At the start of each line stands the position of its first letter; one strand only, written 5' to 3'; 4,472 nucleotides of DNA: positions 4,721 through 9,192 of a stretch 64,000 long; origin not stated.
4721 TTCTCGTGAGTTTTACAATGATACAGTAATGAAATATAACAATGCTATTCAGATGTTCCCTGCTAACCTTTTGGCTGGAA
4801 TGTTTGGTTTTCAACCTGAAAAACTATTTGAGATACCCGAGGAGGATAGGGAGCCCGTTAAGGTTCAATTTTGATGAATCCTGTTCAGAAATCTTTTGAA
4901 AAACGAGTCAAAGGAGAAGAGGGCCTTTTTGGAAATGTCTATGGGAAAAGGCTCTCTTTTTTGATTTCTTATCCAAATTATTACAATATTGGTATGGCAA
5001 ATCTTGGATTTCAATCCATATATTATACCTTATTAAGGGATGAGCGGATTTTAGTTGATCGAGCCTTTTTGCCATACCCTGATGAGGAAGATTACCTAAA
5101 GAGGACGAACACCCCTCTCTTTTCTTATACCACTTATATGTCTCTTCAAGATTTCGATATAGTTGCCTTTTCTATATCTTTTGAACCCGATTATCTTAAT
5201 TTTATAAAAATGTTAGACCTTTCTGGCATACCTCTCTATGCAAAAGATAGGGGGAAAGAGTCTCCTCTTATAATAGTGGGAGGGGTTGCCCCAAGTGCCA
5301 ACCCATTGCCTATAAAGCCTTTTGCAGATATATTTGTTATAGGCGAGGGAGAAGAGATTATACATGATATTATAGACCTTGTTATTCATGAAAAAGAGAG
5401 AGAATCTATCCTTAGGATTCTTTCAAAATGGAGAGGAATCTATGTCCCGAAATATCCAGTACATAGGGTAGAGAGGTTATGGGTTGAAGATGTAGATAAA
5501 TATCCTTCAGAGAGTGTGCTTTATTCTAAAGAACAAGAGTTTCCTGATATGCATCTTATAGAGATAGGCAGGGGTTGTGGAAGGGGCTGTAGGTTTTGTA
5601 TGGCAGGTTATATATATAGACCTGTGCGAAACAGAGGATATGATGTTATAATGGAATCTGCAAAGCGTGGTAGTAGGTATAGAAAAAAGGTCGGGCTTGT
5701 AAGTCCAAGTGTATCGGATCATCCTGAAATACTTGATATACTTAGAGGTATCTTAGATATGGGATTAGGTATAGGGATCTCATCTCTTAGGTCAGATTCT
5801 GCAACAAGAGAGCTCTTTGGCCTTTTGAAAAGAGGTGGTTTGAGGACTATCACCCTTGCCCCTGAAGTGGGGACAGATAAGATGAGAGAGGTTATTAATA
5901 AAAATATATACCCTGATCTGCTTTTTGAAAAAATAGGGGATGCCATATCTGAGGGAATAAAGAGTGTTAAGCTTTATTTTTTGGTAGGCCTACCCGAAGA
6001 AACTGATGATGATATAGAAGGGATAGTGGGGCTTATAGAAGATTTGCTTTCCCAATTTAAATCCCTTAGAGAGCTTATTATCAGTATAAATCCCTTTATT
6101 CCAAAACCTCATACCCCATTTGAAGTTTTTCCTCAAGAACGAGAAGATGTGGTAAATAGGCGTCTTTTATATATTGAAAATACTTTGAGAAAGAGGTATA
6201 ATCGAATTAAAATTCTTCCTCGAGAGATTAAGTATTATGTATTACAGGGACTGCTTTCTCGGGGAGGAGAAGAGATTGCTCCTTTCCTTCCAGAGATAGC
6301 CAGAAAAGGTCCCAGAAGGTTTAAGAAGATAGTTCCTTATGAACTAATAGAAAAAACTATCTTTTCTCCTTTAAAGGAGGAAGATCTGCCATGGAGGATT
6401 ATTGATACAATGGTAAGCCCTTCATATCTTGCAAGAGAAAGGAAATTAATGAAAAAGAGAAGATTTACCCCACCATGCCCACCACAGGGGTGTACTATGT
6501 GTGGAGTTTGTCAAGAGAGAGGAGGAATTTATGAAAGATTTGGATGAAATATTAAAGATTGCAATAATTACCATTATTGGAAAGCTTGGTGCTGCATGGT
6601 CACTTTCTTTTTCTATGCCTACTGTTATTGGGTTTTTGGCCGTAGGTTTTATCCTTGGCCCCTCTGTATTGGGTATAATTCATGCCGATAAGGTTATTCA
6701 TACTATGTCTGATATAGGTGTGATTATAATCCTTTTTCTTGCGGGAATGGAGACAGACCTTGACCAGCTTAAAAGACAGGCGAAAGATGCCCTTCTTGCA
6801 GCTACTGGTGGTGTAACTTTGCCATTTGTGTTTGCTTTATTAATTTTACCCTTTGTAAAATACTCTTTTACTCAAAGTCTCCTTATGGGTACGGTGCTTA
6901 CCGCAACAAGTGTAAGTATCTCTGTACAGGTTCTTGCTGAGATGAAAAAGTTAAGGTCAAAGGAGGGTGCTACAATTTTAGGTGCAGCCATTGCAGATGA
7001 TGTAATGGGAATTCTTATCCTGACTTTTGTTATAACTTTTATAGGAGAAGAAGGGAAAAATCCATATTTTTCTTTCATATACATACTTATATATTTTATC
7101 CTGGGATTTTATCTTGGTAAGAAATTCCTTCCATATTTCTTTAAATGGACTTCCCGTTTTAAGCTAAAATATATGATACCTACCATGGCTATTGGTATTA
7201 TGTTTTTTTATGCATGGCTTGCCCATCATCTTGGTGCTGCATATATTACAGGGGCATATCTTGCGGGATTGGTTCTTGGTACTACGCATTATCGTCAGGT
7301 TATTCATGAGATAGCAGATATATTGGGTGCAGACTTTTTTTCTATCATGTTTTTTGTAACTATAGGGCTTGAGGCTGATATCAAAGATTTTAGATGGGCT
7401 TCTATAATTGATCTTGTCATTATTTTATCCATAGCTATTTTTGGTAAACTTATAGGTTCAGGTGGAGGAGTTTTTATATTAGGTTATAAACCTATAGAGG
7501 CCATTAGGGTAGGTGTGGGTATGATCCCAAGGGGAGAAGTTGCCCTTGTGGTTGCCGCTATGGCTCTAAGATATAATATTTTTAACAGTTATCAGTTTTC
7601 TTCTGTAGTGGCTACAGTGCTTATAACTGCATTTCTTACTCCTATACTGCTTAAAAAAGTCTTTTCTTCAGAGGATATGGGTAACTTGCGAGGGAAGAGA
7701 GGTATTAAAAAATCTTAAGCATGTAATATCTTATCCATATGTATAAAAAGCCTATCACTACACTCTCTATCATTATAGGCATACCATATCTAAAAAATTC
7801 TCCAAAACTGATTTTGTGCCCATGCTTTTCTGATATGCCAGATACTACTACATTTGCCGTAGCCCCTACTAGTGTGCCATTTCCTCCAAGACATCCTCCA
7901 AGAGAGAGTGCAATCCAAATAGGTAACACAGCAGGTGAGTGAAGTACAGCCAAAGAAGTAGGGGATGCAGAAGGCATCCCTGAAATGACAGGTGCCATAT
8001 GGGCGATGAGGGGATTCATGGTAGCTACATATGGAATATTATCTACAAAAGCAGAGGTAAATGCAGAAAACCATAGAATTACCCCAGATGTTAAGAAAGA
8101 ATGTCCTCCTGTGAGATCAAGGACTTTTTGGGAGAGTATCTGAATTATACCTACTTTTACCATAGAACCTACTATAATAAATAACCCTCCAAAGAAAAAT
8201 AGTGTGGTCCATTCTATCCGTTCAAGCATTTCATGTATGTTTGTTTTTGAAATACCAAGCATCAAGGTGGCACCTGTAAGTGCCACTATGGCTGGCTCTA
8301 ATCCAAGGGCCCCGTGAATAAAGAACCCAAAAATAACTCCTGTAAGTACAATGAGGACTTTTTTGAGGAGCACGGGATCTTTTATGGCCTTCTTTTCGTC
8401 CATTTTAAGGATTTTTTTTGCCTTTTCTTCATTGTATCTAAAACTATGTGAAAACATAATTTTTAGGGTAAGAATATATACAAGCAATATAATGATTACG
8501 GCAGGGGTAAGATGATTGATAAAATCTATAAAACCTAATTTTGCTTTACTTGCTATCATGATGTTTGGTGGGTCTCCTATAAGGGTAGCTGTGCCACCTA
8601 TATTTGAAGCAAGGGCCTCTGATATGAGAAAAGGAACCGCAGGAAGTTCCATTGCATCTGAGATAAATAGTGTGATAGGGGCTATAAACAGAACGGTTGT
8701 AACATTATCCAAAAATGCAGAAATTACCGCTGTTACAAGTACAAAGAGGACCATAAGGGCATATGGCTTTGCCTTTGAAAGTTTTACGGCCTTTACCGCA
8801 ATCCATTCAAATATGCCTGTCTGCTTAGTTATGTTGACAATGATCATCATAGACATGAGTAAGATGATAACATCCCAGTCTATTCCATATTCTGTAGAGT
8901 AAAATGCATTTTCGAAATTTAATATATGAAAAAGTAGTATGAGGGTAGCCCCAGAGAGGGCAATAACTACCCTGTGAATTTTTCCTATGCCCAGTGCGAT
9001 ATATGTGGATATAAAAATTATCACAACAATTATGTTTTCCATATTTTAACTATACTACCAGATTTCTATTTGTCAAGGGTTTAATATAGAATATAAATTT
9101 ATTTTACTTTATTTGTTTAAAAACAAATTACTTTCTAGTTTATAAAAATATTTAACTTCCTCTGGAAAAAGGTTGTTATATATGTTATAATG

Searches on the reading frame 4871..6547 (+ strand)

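Call 72: search_protein_families(library=pfam, proteins=[window:4871-6547:+], max_evalue=0.00001)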
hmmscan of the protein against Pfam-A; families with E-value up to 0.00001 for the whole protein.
window:4871-6547:+ (558 aa): 2 families
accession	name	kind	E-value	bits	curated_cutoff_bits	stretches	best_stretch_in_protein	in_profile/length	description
PF19864.5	Radical_SAM_N2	-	5e-45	153.1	29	1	46-193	1-151/151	Radical SAM proteins, N-terminal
PF04055.27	Radical_SAM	-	1.5e-19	71.2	29.5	1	230-388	1-165/166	Radical SAM superfamily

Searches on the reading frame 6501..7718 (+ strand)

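Call 72: search_protein_families(library=pfam, proteins=[window:6501-7718:+], max_evalue=0.00001)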
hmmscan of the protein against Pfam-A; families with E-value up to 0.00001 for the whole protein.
window:6501-7718:+ (405 aa): 1 family
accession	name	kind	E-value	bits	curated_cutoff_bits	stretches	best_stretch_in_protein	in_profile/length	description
PF00999.27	Na_H_Exchanger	-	8.9e-67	226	26.2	1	34-385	11-370/375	Sodium/hydrogen exchanger, transmembrane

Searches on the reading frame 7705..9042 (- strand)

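Call 72: search_protein_families(library=pfam, proteins=[window:7705-9042:-], max_evalue=0.00001)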
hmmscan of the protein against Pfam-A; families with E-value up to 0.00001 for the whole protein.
window:7705-9042:- (445 aa): 4 families
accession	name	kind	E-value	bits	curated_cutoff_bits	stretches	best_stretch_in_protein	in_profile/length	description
PF03600.22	CitMHS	-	3.2e-90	303.1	31.9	1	14-364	1-331/336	Citrate transporter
PF00939.25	Na_sulph_symp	-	1.2e-19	71.1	27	2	166-436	210-463/472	Sodium:sulfate symporter transmembrane region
PF02040.21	ArsB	-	2.1e-18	67.3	22.2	1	7-437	3-423/423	Arsenical pump membrane protein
PF06450.18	NhaB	-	9.2e-09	35.1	27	1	143-342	210-414/515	Bacterial Na+/H+ antiporter B (NhaB)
